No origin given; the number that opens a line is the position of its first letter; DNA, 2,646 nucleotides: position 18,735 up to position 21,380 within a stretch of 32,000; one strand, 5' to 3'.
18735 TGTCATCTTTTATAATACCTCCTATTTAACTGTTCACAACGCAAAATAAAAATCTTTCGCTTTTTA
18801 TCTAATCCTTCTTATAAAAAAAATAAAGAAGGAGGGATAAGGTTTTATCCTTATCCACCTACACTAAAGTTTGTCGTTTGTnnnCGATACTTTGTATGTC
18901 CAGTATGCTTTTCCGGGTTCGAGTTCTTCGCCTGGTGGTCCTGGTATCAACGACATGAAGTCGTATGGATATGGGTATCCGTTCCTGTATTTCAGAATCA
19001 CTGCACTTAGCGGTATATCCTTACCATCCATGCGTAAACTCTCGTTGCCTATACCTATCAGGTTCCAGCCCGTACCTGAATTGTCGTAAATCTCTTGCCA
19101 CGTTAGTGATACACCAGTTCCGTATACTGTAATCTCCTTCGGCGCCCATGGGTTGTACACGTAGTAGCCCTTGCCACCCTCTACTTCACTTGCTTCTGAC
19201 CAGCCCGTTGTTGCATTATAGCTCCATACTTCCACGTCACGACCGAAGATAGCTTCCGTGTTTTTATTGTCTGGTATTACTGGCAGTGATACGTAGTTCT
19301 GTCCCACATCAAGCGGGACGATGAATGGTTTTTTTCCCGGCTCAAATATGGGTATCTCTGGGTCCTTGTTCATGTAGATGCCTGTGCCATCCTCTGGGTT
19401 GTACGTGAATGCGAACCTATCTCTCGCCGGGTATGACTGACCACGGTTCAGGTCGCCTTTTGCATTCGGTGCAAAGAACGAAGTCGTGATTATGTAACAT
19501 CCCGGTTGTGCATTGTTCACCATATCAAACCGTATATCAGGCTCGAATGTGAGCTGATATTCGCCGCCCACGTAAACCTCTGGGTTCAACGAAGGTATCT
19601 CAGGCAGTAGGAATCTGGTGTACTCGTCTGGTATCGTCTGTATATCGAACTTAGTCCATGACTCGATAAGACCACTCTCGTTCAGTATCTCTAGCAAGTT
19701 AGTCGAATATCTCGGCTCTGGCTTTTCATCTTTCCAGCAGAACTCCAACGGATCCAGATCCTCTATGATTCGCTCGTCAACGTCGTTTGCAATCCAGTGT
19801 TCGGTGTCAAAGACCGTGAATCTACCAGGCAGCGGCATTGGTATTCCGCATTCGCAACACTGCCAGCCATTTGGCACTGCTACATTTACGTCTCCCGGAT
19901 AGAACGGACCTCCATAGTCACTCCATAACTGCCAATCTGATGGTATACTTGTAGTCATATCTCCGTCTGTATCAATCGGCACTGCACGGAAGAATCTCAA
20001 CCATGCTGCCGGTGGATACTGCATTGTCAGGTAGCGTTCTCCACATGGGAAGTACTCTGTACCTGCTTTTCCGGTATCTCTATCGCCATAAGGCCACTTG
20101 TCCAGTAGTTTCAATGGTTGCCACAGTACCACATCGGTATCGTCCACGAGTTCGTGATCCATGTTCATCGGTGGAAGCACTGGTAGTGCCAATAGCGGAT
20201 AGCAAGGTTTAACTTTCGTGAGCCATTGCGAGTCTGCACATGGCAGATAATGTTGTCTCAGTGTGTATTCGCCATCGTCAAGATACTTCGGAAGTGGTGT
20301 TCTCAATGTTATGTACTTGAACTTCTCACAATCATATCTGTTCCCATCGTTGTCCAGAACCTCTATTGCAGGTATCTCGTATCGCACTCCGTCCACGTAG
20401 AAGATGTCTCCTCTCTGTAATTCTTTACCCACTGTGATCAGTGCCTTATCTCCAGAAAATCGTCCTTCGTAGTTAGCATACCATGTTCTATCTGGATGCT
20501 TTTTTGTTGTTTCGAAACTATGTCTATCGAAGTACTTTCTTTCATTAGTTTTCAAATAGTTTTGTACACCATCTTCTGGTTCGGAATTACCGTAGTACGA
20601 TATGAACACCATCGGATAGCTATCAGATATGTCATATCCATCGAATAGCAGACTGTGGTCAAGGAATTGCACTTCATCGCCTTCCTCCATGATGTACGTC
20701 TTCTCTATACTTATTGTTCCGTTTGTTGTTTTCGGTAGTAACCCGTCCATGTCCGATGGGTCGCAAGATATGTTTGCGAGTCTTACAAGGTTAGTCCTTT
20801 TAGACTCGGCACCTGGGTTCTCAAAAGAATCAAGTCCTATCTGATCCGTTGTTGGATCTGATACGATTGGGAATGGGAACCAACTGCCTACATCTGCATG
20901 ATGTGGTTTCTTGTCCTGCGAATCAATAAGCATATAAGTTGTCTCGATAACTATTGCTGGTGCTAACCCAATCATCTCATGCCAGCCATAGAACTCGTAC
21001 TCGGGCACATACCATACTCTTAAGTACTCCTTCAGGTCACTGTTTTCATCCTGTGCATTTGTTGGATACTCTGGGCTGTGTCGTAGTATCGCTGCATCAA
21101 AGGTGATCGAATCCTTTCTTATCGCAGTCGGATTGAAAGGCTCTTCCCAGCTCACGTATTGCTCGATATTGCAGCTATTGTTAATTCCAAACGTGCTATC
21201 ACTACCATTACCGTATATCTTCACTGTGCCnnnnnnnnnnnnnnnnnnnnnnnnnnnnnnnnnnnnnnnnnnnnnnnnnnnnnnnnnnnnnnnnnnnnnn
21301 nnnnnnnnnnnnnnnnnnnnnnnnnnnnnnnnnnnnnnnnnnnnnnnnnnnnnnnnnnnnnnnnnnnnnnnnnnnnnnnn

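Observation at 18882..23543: Giant secreted protein built from a duplicated, unrecognised ~650-aa module with a vWA domain inserted into one copy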

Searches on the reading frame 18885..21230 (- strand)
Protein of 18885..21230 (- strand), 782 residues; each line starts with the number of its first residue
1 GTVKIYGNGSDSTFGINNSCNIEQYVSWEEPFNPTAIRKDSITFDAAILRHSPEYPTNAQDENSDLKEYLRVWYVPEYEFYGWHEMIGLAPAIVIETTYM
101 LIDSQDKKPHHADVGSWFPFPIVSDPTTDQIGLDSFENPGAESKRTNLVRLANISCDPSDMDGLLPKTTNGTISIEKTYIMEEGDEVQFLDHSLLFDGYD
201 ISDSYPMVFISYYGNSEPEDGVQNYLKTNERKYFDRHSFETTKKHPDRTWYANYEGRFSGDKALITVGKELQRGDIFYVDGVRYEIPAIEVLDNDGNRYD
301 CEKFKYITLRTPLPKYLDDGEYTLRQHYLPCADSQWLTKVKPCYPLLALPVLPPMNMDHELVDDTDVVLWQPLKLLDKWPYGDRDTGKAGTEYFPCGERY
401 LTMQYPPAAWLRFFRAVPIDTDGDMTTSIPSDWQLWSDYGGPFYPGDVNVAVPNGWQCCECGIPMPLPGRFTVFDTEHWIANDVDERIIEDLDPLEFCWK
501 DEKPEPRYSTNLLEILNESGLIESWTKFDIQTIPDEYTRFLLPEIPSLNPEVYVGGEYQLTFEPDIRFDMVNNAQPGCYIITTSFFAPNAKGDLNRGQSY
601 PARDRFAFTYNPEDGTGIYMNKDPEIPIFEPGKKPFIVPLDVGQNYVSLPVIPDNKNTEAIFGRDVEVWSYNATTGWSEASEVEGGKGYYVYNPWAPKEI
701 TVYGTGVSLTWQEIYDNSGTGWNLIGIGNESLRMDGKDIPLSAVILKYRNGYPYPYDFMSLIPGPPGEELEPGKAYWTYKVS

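Call 22: predict_structure(alignment_id=A1)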
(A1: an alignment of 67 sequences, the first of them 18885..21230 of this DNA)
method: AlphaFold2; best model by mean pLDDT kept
length: 782 residues; sequences in the alignment: 67
mean_pLDDT: 82.4   pTM: 0.75
mean pLDDT of the five models: 82.4, 81.0, 80.9, 79.7, 77.4
residues with pLDDT >= 90: 333; 70-90: 299; 50-70: 92; < 50: 58
segments of 3 or more residues with pLDDT < 50: 82-87, 509-511, 527-529, 551-561, 565-568, 599-601, 619-629, 752-755
pLDDT, mean of each block of 10 residues (from residue 1): 81 80 89 83 94 94 96 89 57 96 93 97 90 94 96 92 81 98 97 96 90 89 92 91 92 92 96 94 95 87 96 85 69 80 73 94 84 82 86 79 86 89 83 85 92 77 83 91 88 90 63 51 50 69 79 43 50 67 68 52 66 63 40 74 89 91 91 93 94 80 88 92 92 85 81 53 65 92 77
secondary structure, 60 per line:
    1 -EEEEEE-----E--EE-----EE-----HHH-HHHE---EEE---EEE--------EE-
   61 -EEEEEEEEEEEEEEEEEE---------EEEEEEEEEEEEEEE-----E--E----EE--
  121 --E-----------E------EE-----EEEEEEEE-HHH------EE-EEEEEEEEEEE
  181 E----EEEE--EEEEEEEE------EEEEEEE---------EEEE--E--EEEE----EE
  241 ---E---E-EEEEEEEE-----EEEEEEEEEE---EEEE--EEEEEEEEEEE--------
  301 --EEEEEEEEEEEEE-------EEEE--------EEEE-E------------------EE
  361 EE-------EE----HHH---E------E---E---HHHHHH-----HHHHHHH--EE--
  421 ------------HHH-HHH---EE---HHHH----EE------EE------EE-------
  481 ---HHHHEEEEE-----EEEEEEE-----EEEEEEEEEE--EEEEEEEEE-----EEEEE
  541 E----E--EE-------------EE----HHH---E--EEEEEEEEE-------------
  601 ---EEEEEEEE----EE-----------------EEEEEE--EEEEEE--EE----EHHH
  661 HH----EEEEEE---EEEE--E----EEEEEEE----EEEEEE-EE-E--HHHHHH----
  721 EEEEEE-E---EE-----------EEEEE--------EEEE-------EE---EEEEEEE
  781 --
elements in order (helices of 4 or more, strands of 3 or more residues): E2-7 E41-43 E47-49 E62-79 E89-103 E149-156 E170-181 E186-189 E192-199 E206-212 E222-225 E231-234 E250-257 E263-272 E276-279 E282-292 E303-315 E323-326 E335-338 E359-362 H397-402 H408-414 H448-451 H484-487 E488-492 E498-504 E510-519 E522-530 E536-541 E579-587 E604-611 E635-640 E643-648 H658-662 E667-672 E676-679 E687-693 E698-703 H711-716 E721-726 E745-749 E758-761 E774-780

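Call 27: fold_search(model_id=the predicted structure, library=pdb)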
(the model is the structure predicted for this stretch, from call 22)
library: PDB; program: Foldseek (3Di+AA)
matches with E <= 10: 462; with E <= 0.001: 0
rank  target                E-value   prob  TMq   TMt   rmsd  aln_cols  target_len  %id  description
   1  3u2g                  9.2e-03  0.63  0.10  0.24  19.2       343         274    9  Crystal structure of the C-terminal DUF1608 domain of the Methanosarcina acetivorans S-layer (MA0829) protein (released 2012-07-04)
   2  4xnl                  5.8e-02  0.06  0.07  0.10  21.9       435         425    8  X-ray structure of AlgE2 (released 2015-06-03)
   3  4xnk                  5.8e-02  0.06  0.06  0.10  23.0       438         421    9  X-ray structure of AlgE1 (released 2015-06-03)
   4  4e1t                  6.7e-02  0.08  0.06  0.14  18.6       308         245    8  X-ray crystal structure of the transmembrane beta-domain from invasin from Yersinia pseudotuberculosis (released 2012-06-13)
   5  3nsg_A                7.0e-02  0.07  0.07  0.13  19.8       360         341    7  Crystal Structure of OmpF, an Outer Membrane Protein from Salmonella typhi (released 2011-07-13)
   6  1gfn                  8.8e-02  0.04  0.06  0.11  19.7       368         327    6  OMPF PORIN DELETION (MUTANT DELTA 109-114) (released 1996-12-07)
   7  2ich_A                9.7e-02  0.06  0.08  0.14  18.6       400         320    7  CRYSTAL STRUCTURE OF A PUTATIVE ATTH (NE1406) FROM NITROSOMONAS EUROPAEA AT 2.00 A RESOLUTION (released 2006-10-03)
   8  4p0o                  1.2e-01  0.05  0.05  0.08  22.8       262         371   11  Cleaved Serpin 42Da (released 2014-05-07)
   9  3fyx                  1.4e-01  0.06  0.07  0.13  20.3       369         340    8  The Structure of OmpF porin with a synthetic dibenzo-18-crown-6 as modulator (released 2009-06-30)
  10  5nxn_A                1.4e-01  0.06  0.07  0.13  19.9       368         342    8  Structure of a L5-deletion mutant of Providencia stuartii Omp-Pst1 (released 2018-02-21)
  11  1osm_A                1.6e-01  0.04  0.08  0.13  19.7       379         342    8  OSMOPORIN (OMPK36) FROM KLEBSIELLA PNEUMONIAE (released 1999-07-26)
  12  2a48                  2.0e-01  0.07  0.07  0.19  17.6       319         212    7  Crystal structure of amFP486 E150Q (released 2005-08-16)
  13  2vzx_B                2.0e-01  0.06  0.08  0.17  16.8       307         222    9  Structural and spectroscopic characterization of photoconverting fluorescent protein Dendra2 (released 2009-06-09)
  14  2vzx_C                2.0e-01  0.05  0.07  0.16  19.6       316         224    9  Structural and spectroscopic characterization of photoconverting fluorescent protein Dendra2 (released 2009-06-09)
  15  4rl8_C                2.0e-01  0.03  0.06  0.11  19.8       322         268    9  Crystal structure of the COG4313 outer membrane channel from Pseudomonas putida F1 (released 2015-07-29)
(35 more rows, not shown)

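Call 31: search_solved_structures(query=A1, max_evalue=10, show_alignments=2)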
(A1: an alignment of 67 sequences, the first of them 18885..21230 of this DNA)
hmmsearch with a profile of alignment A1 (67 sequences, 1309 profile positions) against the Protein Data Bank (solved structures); distinct sequences matched with E-value up to 10: 0.

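Call 85: fold_search(model_id=the predicted structure, library=viral)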
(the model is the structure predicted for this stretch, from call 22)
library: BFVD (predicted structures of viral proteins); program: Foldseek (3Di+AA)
matches with E <= 10: 303; with E <= 0.001: 0
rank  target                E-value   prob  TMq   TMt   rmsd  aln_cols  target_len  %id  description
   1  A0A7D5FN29            1.8e-02  0.03  0.06  0.05  37.8      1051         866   10  Tail tubular protein B [Escherichia virus LS2]
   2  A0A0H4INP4            1.9e-02  0.04  0.06  0.06  41.0       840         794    9  Straight fiber protein PB4 spike domain-containing protein [Pseudoalteromonas phage H101]
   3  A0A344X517            4.8e-02  0.11  0.09  0.14  19.5       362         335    6  Hemagglutinin-neuraminidase [Avian paramyxovirus 1]
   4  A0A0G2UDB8            8.5e-02  0.06  0.05  0.06  18.2       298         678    6  Protein UL112 [Human cytomegalovirus]
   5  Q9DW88                9.4e-02  0.06  0.05  0.10  18.6       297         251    6  PR112 (Fragment) [Rat cytomegalovirus (strain Maastricht)]
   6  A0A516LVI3            9.8e-02  0.08  0.09  0.14  17.2       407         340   10  (no name in the UniProt tables at hand)
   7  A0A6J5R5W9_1          1.2e-01  0.02  0.08  0.07  36.9      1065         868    7  Uncharacterized protein [uncultured Caudovirales phage]
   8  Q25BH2                1.9e-01  1.00  0.09  0.43   3.7       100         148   10  Putative transmembrane protein ORF23 [His1 virus (isolate Australia/Victoria)]
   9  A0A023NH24            1.9e-01  0.02  0.06  0.04  37.9       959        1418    9  (no name in the UniProt tables at hand)
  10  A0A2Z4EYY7            2.1e-01  0.03  0.05  0.06  17.9       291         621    6  (no name in the UniProt tables at hand)
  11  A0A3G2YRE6            2.2e-01  0.04  0.08  0.10  21.6       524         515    9  Uncharacterized protein [Lentibacter phage vB_LenP_ICBM2]
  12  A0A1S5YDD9            2.8e-01  0.04  0.04  0.04  21.1       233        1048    7  Uncharacterized protein [Leptopilina boulardi filamentous virus]
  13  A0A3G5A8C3            2.9e-01  0.06  0.07  0.14  22.3       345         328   10  Uncharacterized protein [Hyperionvirus sp.]
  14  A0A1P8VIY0            2.9e-01  0.03  0.05  0.10  17.4       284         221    4  Uncharacterized protein [Murid betaherpesvirus 3]
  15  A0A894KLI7            2.9e-01  0.01  0.04  0.03  28.1       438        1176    8  Nsp1 [Elemess virus]
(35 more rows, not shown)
